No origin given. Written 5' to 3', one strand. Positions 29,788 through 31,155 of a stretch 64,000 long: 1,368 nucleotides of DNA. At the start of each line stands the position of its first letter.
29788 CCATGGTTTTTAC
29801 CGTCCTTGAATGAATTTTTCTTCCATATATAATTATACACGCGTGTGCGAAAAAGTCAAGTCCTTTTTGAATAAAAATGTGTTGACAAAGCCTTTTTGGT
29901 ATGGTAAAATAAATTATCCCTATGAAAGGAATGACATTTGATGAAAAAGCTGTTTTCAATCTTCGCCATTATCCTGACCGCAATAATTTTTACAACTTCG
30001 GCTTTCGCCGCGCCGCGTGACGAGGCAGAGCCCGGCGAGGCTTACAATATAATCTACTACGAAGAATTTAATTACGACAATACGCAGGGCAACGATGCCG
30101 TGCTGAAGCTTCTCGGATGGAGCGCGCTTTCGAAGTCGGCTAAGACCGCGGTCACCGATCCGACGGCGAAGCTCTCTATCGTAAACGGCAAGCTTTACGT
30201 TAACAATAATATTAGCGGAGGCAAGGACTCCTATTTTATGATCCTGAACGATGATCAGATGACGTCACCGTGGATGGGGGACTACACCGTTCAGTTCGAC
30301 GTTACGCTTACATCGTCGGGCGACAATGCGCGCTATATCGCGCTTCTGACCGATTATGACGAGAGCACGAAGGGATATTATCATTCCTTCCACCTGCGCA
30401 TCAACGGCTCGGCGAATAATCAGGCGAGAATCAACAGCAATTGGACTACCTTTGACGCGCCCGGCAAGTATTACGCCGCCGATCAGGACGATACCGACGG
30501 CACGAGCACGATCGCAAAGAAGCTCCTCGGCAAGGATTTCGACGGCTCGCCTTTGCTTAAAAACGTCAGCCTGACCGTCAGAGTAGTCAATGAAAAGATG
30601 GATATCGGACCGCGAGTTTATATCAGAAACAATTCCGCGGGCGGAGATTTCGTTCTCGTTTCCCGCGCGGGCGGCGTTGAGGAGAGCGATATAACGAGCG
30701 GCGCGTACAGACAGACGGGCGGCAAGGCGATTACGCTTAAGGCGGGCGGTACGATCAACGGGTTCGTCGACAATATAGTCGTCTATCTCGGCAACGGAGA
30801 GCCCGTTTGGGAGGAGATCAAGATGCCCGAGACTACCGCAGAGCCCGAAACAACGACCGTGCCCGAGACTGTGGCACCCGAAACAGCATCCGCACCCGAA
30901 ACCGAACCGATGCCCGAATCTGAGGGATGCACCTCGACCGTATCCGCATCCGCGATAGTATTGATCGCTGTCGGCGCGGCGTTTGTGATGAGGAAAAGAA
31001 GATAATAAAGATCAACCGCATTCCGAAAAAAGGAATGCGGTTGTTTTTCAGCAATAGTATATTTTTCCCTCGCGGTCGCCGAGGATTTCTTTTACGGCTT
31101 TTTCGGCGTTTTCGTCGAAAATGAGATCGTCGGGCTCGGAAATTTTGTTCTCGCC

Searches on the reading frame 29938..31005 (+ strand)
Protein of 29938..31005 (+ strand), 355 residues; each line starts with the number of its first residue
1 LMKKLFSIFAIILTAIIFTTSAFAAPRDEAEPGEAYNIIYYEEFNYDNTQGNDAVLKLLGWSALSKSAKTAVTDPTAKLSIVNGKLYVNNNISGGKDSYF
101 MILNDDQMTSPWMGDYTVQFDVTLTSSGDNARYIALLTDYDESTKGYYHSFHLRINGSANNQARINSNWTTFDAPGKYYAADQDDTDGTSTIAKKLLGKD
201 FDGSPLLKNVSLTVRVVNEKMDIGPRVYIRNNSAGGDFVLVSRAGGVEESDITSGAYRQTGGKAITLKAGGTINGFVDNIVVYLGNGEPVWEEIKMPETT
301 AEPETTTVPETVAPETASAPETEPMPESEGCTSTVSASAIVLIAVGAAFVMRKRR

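Call 11: search_protein_families(library=pfam, proteins=[window:29938-31005:+], max_evalue=0.01)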
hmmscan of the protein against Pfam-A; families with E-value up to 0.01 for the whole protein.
window:29938-31005:+ (355 aa): 1 family
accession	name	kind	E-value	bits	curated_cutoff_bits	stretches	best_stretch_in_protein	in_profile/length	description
PF05887.16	Trypan_PARP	-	9e-05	22.9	100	1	285-347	65-127/134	Procyclic acidic repetitive protein (PARP)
